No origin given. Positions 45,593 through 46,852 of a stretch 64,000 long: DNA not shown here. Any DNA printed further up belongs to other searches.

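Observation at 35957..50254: Adjacent giant T9SS cargo genes carry matching cohesin-like and dockerin-like modules: possible self-assembling surface scaffold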

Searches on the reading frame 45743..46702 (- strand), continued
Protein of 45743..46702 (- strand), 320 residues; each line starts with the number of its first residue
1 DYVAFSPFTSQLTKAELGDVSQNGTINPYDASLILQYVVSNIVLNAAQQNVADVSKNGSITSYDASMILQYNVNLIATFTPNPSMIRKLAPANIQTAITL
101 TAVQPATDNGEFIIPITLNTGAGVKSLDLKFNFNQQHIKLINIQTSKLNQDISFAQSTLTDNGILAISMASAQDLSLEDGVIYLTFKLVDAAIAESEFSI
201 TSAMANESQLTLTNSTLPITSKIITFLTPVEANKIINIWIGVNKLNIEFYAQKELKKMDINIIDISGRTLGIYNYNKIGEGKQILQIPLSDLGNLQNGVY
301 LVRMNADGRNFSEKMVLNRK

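Call 51: find_homologous_proteins(query=L066:5222-10948:+)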
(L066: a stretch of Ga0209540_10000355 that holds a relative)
Query L066:5222-10948:+ (1909 aa): 125 proteins with E <= 0.001 among 8000 candidates; the best 120 are listed.
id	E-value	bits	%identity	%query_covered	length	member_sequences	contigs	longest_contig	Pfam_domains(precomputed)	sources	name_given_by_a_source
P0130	0.0e+0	4171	98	100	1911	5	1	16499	PF13229.13,PF00404.25,PF18962.8,PF28492.1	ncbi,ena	ncbi:MAG TPA: right-handed parallel beta-helix repeat-containing protein [Paludibacter sp.]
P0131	0.0e+0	3672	85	100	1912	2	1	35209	PF13229.13,PF00404.25,PF00963.25,PF18962.8,PF28492.1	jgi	-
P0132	0.0e+0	3179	80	90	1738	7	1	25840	PF13229.13,PF00404.25,PF00963.25,PF18962.8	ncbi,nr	ncbi:MAG: right-handed parallel beta-helix repeat-containing protein [Paludibacter sp.]|nr:right-han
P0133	0.0e+0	3038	76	89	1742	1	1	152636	PF13229.13,PF00404.25,PF18962.8,PF28492.1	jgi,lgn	jgi:parallel beta-helix repeat protein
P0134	0.0e+0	2982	76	90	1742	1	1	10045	PF13229.13,PF00404.25,PF18962.8,PF28492.1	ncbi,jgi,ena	jgi:hypothetical protein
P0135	0.0e+0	2976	71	99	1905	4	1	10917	PF13229.13,PF00404.25,PF18962.8,PF28492.1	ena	-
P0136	0.0e+0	2912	75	89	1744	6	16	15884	PF13229.13,PF00404.25,PF18962.8,PF28492.1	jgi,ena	-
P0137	0.0e+0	2872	68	100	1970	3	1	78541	PF13229.13,PF00404.25,PF18962.8,PF28492.1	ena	-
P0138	0.0e+0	2859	74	89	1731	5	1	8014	PF13229.13,PF00404.25,PF18962.8,PF28492.1,PF05048.20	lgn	-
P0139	0.0e+0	2813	72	89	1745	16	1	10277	PF13229.13,PF00404.25,PF18962.8,PF28492.1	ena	-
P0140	0.0e+0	2758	71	89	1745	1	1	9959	PF13229.13,PF00404.25,PF18962.8,PF28492.1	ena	-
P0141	0.0e+0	2619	67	89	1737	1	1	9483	PF13229.13,PF00404.25,PF18962.8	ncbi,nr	ncbi:MAG: right-handed parallel beta-helix repeat-containing protein [Bacteroidota bacterium]|nr:rig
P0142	0.0e+0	1998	50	100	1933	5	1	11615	PF13229.13,PF00404.25,PF00963.25,PF18962.8,PF05048.20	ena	-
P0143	0.0e+0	1997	50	99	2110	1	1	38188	PF13229.13,PF00404.25,PF00963.25,PF18962.8,PF05048.20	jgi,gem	-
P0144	0.0e+0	1991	50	100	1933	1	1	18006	PF13229.13,PF00404.25,PF00963.25,PF18962.8,PF05048.20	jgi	jgi:parallel beta-helix repeat protein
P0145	0.0e+0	1990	50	100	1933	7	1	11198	PF13229.13,PF18962.8,PF05048.20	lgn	-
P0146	0.0e+0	1978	51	100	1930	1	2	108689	PF13229.13,PF00404.25,PF00963.25,PF18962.8,PF05048.20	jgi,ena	-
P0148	0.0e+0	1867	52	89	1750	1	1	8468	PF13229.13,PF00404.25,PF18962.8,PF05048.20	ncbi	-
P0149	0.0e+0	1791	51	89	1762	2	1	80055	PF13229.13,PF00404.25,PF00963.25,PF13860.13,PF28492.1,PF05048.20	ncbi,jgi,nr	ncbi:MAG: T9SS type A sorting domain-containing protein [Calditrichaeota bacterium]|nr:T9SS type A s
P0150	0.0e+0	1765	49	90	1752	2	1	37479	PF13229.13,PF28492.1,PF05048.20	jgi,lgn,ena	-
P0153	0.0e+0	1674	48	89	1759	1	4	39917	PF13229.13,PF00963.25,PF18962.8,PF28492.1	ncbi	-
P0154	0.0e+0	1670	48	89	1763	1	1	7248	PF13229.13,PF00963.25,PF18962.8,PF13860.13,PF28492.1,PF05048.20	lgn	-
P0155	0.0e+0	1659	47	89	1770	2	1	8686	PF13229.13,PF00404.25,PF00963.25,PF18962.8,PF13860.13,PF28492.1,PF05048.20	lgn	-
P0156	0.0e+0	1643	48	89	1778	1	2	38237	PF13229.13,PF00404.25,PF00963.25,PF18962.8,PF13860.13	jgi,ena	-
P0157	0.0e+0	1623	47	89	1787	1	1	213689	PF13229.13,PF00963.25,PF18962.8,PF13860.13,PF28492.1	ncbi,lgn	-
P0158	0.0e+0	1617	47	89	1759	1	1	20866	PF13229.13,PF00963.25,PF18962.8,PF13860.13,PF28492.1,PF05048.20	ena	-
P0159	0.0e+0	1609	47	88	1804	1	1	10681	PF13229.13,PF00963.25,PF18962.8,PF13860.13,PF05048.20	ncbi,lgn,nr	ncbi:MAG: right-handed parallel beta-helix repeat-containing protein [Bacteroidota bacterium]|nr:rig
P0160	0.0e+0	1568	48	85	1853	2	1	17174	PF13229.13,PF00404.25,PF18962.8,PF13860.13,PF05048.20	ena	-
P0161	0.0e+0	1568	46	89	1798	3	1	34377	PF13229.13,PF00963.25,PF18962.8,PF13860.13,PF28492.1,PF05048.20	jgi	jgi:hypothetical protein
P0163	0.0e+0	1520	48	84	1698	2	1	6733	PF13229.13,PF00404.25,PF00963.25,PF28492.1,PF05048.20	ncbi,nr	ncbi:MAG TPA: right-handed parallel beta-helix repeat-containing protein, partial [Bacteroidota bact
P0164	0.0e+0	1465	45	89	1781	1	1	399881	PF13229.13,PF00404.25,PF18962.8,PF28492.1,PF05048.20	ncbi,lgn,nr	ncbi:MAG: right-handed parallel beta-helix repeat-containing protein [Bacteroidetes bacterium]|nr:ri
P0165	0.0e+0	1464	44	89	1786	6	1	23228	PF13229.13,PF00963.25,PF18962.8,PF13860.13,PF05048.20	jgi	-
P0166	0.0e+0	1463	45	89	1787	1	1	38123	PF13229.13,PF00963.25,PF18962.8,PF13860.13,PF05048.20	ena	-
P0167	0.0e+0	1453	44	88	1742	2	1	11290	PF13229.13,PF00963.25,PF13860.13,PF05048.20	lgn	-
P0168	0.0e+0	1452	45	89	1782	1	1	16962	PF13229.13,PF00963.25,PF18962.8,PF13860.13,PF05048.20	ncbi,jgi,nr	ncbi:MAG: T9SS type A sorting domain-containing protein [Chlorobi bacterium]|nr:T9SS type A sorting 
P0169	0.0e+0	1446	44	89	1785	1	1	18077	PF13229.13,PF00963.25,PF18962.8,PF13860.13,PF05048.20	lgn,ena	-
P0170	0.0e+0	1435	46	84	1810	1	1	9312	PF13229.13,PF00963.25,PF18962.8,PF13860.13,PF28492.1,PF05048.20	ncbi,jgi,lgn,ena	ncbi:MAG: right-handed parallel beta-helix repeat-containing protein [Salinivirgaceae bacterium]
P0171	0.0e+0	1420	43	89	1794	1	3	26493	PF13229.13,PF00963.25,PF18962.8,PF13860.13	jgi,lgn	-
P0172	0.0e+0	1411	43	89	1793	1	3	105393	PF13229.13,PF00963.25,PF18962.8,PF13860.13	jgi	-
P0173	0.0e+0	1410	43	89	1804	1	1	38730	PF13229.13,PF18962.8,PF28492.1,PF05048.20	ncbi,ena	-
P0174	0.0e+0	1402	44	84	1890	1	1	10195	PF13229.13,PF00404.25,PF18962.8,PF13860.13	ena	-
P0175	0.0e+0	1380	44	83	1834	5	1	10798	PF13229.13,PF00404.25,PF00963.25,PF13860.13,PF28492.1,PF05048.20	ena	-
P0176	0.0e+0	1368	41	90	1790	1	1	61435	PF13229.13,PF00963.25,PF18962.8,PF13860.13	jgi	jgi:hypothetical protein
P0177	0.0e+0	1362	44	84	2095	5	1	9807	PF13229.13,PF18962.8,PF13860.13,PF28492.1,PF05048.20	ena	-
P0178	0.0e+0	1347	43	90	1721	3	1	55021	PF13229.13,PF00404.25,PF18962.8,PF28492.1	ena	-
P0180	0.0e+0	1326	42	89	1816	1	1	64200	PF13229.13,PF00963.25,PF18962.8,PF13860.13,PF28492.1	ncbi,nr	ncbi:MAG: T9SS type A sorting domain-containing protein [Bacteroidales bacterium]|nr:T9SS type A sor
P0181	0.0e+0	1321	41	99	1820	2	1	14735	PF13229.13,PF00963.25,PF18962.8,PF13860.13,PF28492.1,PF05048.20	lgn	-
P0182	0.0e+0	1300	43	83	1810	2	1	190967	PF13229.13,PF00963.25,PF18962.8,PF13860.13,PF28492.1,PF05048.20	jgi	jgi:parallel beta-helix repeat protein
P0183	0.0e+0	1291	41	89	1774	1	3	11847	PF13229.13,PF00963.25,PF18962.8,PF13860.13,PF28492.1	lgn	-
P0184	0.0e+0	1229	39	89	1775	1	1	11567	PF13229.13,PF00963.25,PF18962.8,PF13860.13,PF28492.1,PF05048.20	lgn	-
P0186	0.0e+0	1150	37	89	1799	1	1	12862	PF13229.13,PF00404.25,PF18962.8,PF05048.20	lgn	-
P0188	0.0e+0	1098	39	84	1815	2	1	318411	PF13229.13,PF18962.8,PF28492.1,PF05048.20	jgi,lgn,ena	-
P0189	0.0e+0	1096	37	90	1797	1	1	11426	PF13229.13,PF18962.8,PF05048.20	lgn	-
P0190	0.0e+0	1053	37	89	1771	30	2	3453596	PF13229.13,PF00404.25,PF18962.8,PF13860.13,PF28492.1,PF05048.20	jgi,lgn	jgi:parallel beta-helix repeat protein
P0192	0.0e+0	1035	35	89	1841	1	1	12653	PF13229.13,PF00404.25,PF18962.8,PF28492.1,PF05048.20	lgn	-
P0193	5.7e-293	994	37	84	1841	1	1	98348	PF13229.13,PF00404.25,PF18962.8,PF05048.20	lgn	-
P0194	1.5e-289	982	36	87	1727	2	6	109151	PF13229.13,PF00404.25,PF18962.8,PF13860.13,PF28492.1,PF05048.20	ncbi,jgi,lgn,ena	-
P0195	6.2e-232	791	32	90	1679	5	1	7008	PF13229.13,PF00404.25,PF18962.8,PF28492.1,PF05048.20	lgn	-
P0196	1.3e-227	777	32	80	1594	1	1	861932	PF13229.13,PF00404.25,PF13860.13,PF28492.1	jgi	jgi:parallel beta-helix repeat protein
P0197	6.5e-224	765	36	66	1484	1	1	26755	PF13229.13,PF00404.25,PF18962.8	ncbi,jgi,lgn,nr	ncbi:MAG: T9SS type A sorting domain-containing protein [Candidatus Symbiothrix sp.]|jgi:hypothetica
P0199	5.4e-119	417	26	46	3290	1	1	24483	PF22073.3,PF13229.13,PF15780.12,PF22544.3,PF05048.20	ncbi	-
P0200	6.9e-104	367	29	28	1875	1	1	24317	PF13229.13,PF00963.25,PF18962.8,PF13860.13,PF05048.20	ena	-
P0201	1.6e-102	362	27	74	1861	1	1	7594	PF28492.1,PF16184.12,PF05048.20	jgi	jgi:parallel beta-helix repeat protein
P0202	3.8e-102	361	31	25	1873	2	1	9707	PF13229.13,PF13860.13,PF05048.20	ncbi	-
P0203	3.5e-101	358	33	26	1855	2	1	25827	PF13229.13,PF00404.25,PF13860.13,PF05048.20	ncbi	-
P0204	2.0e-100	355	30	25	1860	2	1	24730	PF13229.13,PF18962.8,PF13860.13,PF05048.20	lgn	-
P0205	1.6e-97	346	28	54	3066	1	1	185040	PF13229.13,PF18998.7,PF18884.6,PF05048.20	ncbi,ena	-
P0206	9.3e-94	333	29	60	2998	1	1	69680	PF13229.13,PF05593.20,PF25023.2,PF28492.1,PF05048.20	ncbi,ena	-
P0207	4.8e-82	294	31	32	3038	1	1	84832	PF13229.13,PF05593.20,PF24595.2,PF25023.2,PF28492.1,PF05048.20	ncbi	-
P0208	8.0e-81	290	23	40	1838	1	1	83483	PF13229.13,PF05048.20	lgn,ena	-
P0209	1.0e-80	290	28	59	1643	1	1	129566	PF13229.13,PF28492.1,PF05048.20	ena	-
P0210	1.5e-80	289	28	57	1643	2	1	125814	PF13229.13,PF28492.1,PF05048.20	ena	-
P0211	5.1e-80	288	28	28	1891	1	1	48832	PF13229.13,PF13860.13,PF05048.20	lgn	-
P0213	1.9e-72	262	26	42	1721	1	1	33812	PF02868.22,PF13229.13,PF22352.3,PF00801.27,PF01447.25,PF28492.1,PF07504.20,PF05048.20,PF18911.7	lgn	-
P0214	2.5e-69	252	30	41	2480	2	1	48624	PF13229.13,PF24595.2,PF13620.13,PF05048.20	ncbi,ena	-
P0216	5.4e-65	238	31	27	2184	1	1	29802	PF13229.13,PF13715.13,PF05593.20,PF06779.21,PF25023.2,PF13620.13,PF22904.4,PF20148.5,PF05048.20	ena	-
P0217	1.1e-56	210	27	51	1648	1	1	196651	PF13229.13,PF05048.20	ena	-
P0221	1.1e-48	184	27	32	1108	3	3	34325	PF13229.13,PF00963.25,PF13860.13,PF28492.1,PF05048.20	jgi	-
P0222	1.5e-48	183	26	44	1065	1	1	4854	PF13229.13,PF05048.20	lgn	-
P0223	4.6e-47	178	24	55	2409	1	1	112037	PF07679.23,PF13229.13,PF13927.13,PF03815.25,PF28492.1,PF05048.20,PF08642.17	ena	-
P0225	8.9e-45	171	29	39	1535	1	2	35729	PF13229.13,PF13860.13,PF28492.1,PF05048.20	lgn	-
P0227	2.6e-40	156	24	54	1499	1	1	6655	PF13229.13,PF13860.13,PF28492.1,PF05048.20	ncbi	-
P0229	4.0e-31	125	27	28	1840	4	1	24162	PF13229.13,PF00801.27,PF17892.8,PF17803.8,PF28492.1,PF18911.7,PF22352.3,PF17963.8,PF13205.13,PF07705.18,PF09136.17,PF05048.20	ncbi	-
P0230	2.0e-30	123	28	18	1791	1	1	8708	PF13229.13,PF05593.20,PF25023.2,PF20148.5,PF05048.20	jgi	jgi:RHS repeat-associated protein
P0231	6.3e-26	108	24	42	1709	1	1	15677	PF13229.13,PF13585.13,PF13860.13,PF28492.1,PF05048.20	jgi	jgi:parallel beta-helix repeat protein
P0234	6.3e-24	102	27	19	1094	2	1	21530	PF13229.13,PF28492.1,PF05048.20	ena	-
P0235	1.8e-23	100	24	35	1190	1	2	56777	PF13229.13,PF11617.14,PF28492.1,PF05048.20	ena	-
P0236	6.0e-23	98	27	17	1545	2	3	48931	PF22148.2,PF00404.25,PF13860.13,PF28492.1,PF00082.28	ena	-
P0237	3.2e-22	96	24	32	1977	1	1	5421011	PF07679.23,PF13229.13,PF13585.13,PF16662.11,PF13927.13,PF28492.1,PF03166.20,PF09154.17,PF19081.7,PF22544.3,PF05048.20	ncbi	ncbi:MAG: right-handed parallel beta-helix repeat-containing protein [Bacteroidota bacterium]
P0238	9.6e-21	91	23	60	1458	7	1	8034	PF13229.13,PF05048.20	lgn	-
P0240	1.3e-19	87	39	8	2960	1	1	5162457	PF07081.19,PF13229.13,PF13585.13,PF13860.13,PF28492.1,PF05048.20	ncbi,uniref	ncbi:right-handed parallel beta-helix repeat-containing protein [Microbulbifer sp. JMSA004]|uniref:r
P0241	2.3e-19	86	26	16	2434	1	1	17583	PF13229.13,PF17957.8,PF28492.1,PF07732.22,PF05048.20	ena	-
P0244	2.0e-16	77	40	7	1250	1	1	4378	PF13229.13,PF00801.27,PF07953.21,PF13385.14,PF18998.7,PF05048.20,PF18911.7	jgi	jgi:parallel beta-helix repeat protein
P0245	2.3e-16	76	26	31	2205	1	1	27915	PF13229.13,PF13205.13,PF25832.1,PF17957.8,PF07705.18,PF09136.17,PF00041.28,PF19077.7,PF05048.20,PF17936.8,PF04234.19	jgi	-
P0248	2.2e-11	60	29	9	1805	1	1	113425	PF13229.13,PF13860.13,PF28492.1,PF05048.20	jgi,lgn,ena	-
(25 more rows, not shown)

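Call 67: search_protein_families(library=pfam, proteins=[L066:12061-12948:+, L087:12057-12947:+, L060:10998-11843:+], max_evalue=0.1)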
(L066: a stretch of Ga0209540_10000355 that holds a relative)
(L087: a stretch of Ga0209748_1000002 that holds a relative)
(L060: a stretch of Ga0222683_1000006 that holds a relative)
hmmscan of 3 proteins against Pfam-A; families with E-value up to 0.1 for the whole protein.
L066:12061-12948:+ (296 aa): 4 families
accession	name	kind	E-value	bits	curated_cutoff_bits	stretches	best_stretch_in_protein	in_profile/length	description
PF18962.6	Por_Secre_tail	-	7.6e-12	45.8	27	1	221-290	1-70/75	Secretion system C-terminal sorting domain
PF02368.24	Big_2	-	0.0018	18.6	22.8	1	4-60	7-68/79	Bacterial Ig-like domain (group 2)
PF11589.14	DUF3244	-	0.005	17.2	25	1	226-285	27-86/96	Domain of unknown function (DUF3244)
PF14481.13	Fimbrial_PilY2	-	0.046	13.8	25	0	106-127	50-71/75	Type 4 fimbrial biogenesis protein PilY2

L087:12057-12947:+ (297 aa): 4 families
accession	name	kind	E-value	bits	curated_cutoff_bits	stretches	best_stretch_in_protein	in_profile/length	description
PF18962.6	Por_Secre_tail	-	3.9e-14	53.1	27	1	222-294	1-73/75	Secretion system C-terminal sorting domain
PF11589.14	DUF3244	-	0.00013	22.3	25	1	216-293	18-93/96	Domain of unknown function (DUF3244)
PF02368.24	Big_2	-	0.002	18.5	22.8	1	27-59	34-66/79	Bacterial Ig-like domain (group 2)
PF14481.13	Fimbrial_PilY2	-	0.073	13.1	25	0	107-128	50-71/75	Type 4 fimbrial biogenesis protein PilY2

L060:10998-11843:+ (282 aa): 4 families
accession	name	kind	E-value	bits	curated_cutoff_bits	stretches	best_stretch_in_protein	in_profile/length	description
PF13860.13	FlgD_ig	-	1.4e-09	38.2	27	1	213-268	22-76/79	FlgD Ig-like domain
PF00963.24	Cohesin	-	4.4e-07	30.6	24.1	1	47-143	3-104/139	Cohesin domain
PF18962.6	Por_Secre_tail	-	4.9e-06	27.2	27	1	195-278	3-73/75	Secretion system C-terminal sorting domain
PF13585.12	CHU_C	-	1.4e-05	25.5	27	1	201-273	15-78/86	CHU_C Type IX secretion signal domain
